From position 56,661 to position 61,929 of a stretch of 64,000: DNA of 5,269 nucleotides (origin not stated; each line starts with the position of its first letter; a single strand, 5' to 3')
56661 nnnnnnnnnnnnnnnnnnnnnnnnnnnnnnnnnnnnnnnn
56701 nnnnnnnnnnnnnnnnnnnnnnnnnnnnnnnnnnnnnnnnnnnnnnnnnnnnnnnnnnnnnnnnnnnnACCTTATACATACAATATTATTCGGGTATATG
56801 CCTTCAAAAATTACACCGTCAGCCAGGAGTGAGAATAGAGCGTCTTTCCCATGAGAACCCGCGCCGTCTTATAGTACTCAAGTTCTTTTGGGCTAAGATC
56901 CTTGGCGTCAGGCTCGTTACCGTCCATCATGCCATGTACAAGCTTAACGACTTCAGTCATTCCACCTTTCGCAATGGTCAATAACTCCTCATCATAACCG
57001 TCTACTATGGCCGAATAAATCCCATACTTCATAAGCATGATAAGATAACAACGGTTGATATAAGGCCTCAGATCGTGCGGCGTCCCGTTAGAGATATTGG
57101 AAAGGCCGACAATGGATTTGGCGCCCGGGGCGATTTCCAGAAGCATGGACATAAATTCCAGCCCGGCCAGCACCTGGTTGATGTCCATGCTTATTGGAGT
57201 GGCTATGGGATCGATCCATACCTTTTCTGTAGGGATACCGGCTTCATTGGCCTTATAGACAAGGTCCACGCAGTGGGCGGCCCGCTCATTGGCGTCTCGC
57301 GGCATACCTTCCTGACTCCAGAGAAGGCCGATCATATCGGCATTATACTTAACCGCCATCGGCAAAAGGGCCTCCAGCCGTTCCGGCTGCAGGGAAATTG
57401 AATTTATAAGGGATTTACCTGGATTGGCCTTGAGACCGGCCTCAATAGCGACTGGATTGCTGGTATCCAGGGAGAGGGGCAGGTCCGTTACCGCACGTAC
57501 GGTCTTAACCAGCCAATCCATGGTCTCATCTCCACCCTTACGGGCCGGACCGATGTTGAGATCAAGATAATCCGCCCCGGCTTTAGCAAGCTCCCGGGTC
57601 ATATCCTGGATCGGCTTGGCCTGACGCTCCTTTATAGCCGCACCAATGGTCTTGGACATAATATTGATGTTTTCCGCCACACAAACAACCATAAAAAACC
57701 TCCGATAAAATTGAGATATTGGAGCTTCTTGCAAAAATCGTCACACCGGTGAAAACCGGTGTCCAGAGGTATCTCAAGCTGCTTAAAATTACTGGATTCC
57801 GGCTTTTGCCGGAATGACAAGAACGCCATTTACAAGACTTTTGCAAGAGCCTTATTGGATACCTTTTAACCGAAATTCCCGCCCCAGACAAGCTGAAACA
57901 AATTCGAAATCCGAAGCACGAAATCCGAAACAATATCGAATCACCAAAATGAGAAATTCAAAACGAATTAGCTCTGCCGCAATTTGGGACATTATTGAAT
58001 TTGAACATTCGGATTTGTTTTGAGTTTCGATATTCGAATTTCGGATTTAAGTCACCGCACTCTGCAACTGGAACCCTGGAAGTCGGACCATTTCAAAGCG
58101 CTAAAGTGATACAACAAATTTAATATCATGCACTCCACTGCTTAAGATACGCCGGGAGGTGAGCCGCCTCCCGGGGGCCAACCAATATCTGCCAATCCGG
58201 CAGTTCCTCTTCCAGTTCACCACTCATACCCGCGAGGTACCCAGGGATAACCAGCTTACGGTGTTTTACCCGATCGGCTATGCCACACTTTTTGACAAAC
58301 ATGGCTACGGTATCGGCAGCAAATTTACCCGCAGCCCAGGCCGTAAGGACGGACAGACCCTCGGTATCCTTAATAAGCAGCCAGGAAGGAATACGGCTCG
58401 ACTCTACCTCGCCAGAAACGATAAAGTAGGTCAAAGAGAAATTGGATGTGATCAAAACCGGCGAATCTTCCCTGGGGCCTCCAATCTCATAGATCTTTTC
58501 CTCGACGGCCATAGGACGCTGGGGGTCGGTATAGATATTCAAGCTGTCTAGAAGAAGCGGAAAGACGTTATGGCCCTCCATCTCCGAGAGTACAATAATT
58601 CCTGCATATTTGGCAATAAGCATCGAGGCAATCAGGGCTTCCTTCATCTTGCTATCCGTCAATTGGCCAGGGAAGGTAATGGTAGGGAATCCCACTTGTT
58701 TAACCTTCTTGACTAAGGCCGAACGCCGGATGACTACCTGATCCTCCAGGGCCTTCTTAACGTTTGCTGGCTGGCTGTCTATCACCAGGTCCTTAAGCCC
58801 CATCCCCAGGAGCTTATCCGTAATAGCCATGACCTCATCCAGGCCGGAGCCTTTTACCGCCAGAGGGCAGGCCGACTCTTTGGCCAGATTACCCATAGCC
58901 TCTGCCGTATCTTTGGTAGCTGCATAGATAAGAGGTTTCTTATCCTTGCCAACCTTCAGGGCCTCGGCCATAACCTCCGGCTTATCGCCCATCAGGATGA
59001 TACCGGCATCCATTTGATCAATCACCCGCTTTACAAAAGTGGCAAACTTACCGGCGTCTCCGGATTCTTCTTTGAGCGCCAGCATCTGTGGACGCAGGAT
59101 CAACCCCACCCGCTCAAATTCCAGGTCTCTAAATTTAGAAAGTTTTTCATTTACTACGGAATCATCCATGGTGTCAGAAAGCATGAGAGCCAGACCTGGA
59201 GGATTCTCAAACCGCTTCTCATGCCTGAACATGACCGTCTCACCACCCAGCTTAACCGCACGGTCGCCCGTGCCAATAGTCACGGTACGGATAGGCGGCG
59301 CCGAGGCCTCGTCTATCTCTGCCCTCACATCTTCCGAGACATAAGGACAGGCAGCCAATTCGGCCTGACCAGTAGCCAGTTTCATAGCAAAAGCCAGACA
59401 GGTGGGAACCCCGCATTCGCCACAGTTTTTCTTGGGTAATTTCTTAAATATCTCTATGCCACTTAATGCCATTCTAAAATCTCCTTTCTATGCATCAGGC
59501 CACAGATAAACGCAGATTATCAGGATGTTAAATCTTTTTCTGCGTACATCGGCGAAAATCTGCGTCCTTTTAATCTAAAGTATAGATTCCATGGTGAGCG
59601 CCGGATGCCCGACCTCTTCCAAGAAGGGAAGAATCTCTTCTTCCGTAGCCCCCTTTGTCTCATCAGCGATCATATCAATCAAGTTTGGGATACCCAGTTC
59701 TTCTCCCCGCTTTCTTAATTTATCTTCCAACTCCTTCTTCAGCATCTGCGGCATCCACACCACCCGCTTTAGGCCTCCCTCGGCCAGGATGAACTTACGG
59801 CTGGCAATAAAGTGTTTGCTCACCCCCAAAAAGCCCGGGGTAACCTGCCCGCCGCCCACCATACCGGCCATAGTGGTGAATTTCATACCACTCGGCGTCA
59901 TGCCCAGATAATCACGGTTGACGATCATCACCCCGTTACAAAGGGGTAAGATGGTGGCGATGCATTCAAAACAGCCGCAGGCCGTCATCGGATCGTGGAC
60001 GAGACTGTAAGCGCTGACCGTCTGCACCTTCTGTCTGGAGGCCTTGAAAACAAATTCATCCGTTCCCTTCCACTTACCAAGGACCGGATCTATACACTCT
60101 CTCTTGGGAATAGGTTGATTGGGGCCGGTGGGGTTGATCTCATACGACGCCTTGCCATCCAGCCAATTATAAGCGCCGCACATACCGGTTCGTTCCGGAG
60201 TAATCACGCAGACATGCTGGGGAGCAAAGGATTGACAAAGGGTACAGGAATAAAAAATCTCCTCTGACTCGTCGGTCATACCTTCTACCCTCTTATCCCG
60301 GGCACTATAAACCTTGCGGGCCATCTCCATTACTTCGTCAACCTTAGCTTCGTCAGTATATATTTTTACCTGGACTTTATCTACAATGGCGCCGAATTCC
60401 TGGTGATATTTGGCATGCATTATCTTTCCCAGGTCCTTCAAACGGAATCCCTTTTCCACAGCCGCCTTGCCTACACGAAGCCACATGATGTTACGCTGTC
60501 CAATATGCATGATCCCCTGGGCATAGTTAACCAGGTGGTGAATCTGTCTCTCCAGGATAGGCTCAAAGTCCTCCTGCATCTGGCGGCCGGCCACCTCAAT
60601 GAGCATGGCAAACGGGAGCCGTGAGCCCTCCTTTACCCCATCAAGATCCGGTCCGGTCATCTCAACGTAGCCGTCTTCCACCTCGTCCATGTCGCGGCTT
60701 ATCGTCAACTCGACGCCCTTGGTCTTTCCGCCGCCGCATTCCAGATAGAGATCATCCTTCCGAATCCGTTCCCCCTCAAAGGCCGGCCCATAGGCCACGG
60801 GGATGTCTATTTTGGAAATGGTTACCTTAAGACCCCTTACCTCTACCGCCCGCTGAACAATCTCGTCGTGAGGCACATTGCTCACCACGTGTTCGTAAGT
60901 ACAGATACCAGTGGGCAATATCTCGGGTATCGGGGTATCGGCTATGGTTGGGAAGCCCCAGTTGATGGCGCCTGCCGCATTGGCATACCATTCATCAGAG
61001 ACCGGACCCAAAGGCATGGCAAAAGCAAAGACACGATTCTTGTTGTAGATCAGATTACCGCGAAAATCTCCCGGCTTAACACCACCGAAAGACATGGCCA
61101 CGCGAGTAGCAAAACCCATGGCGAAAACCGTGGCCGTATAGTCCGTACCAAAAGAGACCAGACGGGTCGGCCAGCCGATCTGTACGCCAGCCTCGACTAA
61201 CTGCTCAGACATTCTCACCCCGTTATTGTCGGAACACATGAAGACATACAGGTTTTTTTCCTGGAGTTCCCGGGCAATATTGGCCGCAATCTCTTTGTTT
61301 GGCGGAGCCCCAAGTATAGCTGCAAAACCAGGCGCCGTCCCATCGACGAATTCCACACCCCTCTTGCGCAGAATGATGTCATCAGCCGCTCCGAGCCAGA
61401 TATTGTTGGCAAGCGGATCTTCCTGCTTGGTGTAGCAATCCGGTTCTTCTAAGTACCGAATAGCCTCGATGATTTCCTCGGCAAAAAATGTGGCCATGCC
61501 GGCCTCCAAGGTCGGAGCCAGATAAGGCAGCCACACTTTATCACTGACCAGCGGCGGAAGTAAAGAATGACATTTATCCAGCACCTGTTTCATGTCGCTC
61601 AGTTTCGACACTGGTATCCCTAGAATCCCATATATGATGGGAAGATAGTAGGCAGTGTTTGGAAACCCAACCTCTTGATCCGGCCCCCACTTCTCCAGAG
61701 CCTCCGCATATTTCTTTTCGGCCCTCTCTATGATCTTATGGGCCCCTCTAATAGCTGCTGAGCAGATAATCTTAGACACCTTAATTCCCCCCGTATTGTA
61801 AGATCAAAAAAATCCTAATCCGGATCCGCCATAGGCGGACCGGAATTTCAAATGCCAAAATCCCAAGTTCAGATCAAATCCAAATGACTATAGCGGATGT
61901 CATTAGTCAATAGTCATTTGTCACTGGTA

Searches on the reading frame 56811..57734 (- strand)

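Call 9: search_protein_families(library=ncbifam, proteins=[window:56811-57734:-])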
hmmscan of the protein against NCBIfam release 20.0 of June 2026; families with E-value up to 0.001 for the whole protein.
window:56811-57734:- (307 aa): 5 families
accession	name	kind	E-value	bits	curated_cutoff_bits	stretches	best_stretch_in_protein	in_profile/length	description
NF005719.0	PRK07535.1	domain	9.8e-67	224.9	259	1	18-306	3-256/268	methyltetrahydrofolate:corrinoid/iron-sulfur protein methyltransferase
NF040758.1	CODH_ACS_meth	exception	1.2e-54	185.4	370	1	17-257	5-244/261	carbon monoxide dehydrogenase/acetyl-CoA synthase methytransferase subunit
TIGR02082.1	metH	equivalog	2e-21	75.4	1010.85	1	16-246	343-586/1182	methionine synthase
NF007024.0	PRK09490.1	equivalog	4e-12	44.8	1497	1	16-245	360-602/1234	methionine synthase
TIGR00284.1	TIGR00284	hypoth_equivalog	1.2e-05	24.1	256.65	1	34-184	158-295/497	dihydropteroate synthase-like protein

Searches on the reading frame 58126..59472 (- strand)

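Call 9: search_protein_families(library=ncbifam, proteins=[window:58126-59472:-])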
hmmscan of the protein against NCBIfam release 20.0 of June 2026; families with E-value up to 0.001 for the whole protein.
window:58126-59472:- (448 aa): 11 families
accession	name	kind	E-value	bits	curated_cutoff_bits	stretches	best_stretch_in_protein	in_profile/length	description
NF003195.0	PRK04165.1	equivalog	1.2e-187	624.2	306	1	1-446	1-446/450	acetyl-CoA decarbonylase/synthase complex subunit gamma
NF043039.1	HgcAB_like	equivalog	3.3e-23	82.8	285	1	320-445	13-137/350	HgcAB-like fusion protein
NF040863.1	HgcA_corrinoid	equivalog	1.2e-18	67.4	275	1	322-445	29-151/325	mercury methylation corrinoid protein HgcA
NF040759.1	WLP_AcsD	exception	2.4e-05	23.7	430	1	60-117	11-70/312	acetyl-CoA decarbonylase/synthase complex subunit delta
NF006446.0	PRK08764.1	equivalog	6.2e-05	22.9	220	1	10-46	14-50/139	Rnf electron transport complex subunit RnfB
NF041836.1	rnfB_Methano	equivalog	0.00012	21.7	445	1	7-53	42-88/265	Rnf electron transport complex subunit RnfB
NF005506.0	PRK07118.1-5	equivalog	0.00015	21.3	388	1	10-56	44-90/279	Fe-S cluster domain-containing protein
TIGR01944.1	rnfB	subfamily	0.00016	21.3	68.7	1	10-54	42-85/190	RnfABCDGE type electron transport complex subunit B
NF005505.0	PRK07118.1-4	equivalog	0.00034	20.2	378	1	7-53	42-88/265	Fe-S cluster domain-containing protein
NF003376.0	PRK04452.1-2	subfamily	0.0004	19.3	280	0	60-106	13-61/313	acetyl-CoA decarbonylase/synthase complex subunit delta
NF003377.0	PRK04452.1-3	subfamily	0.0009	18.3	527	0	60-116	13-71/432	acetyl-CoA decarbonylase/synthase complex subunit delta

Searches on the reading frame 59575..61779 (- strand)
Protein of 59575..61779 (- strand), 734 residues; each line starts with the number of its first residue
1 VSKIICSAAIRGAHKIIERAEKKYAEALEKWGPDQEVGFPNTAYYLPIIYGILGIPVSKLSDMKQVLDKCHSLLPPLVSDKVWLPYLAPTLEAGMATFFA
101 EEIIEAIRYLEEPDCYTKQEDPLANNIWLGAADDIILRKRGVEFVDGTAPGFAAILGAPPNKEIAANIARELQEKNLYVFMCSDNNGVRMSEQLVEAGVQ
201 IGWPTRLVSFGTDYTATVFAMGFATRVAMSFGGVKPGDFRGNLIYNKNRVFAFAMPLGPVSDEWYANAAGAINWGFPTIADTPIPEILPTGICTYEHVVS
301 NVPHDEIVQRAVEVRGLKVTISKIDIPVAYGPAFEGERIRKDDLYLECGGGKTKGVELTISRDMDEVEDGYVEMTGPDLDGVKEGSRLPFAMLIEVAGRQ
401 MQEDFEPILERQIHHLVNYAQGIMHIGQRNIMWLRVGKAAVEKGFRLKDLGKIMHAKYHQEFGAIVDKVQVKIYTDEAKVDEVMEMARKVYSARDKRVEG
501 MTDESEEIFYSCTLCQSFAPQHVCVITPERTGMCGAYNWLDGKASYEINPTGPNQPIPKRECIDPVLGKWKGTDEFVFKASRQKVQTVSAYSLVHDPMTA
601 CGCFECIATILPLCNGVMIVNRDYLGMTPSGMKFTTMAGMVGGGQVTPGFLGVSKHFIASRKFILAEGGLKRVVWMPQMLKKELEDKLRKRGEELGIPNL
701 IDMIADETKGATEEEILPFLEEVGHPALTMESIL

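Call 9: search_protein_families(library=ncbifam, proteins=[window:59575-61779:-])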
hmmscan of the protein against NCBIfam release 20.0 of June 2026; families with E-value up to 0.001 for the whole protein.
window:59575-61779:- (734 aa): 4 families
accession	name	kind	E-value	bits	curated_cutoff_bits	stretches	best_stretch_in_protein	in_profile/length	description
NF040764.1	CODH_ACS_al_bet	equivalog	0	1094.1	800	1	10-733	1-704/705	acetyl-CoA decarbonylase/synthase complex subunit alpha/beta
NF007078.0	PRK09529.1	subfamily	0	1081.1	809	1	1-734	1-710/710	bifunctional acetyl-CoA decarbonylase/synthase complex subunit alpha/beta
NF003379.0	PRK04456.1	domain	2.4e-139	464.9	372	1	325-728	4-399/464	acetyl-CoA decarbonylase/synthase complex subunit beta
TIGR00316.1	cdhC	equivalog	1.2e-133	446.3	355.95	1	324-728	3-396/460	CO dehydrogenase/CO-methylating acetyl-CoA synthase complex subunit beta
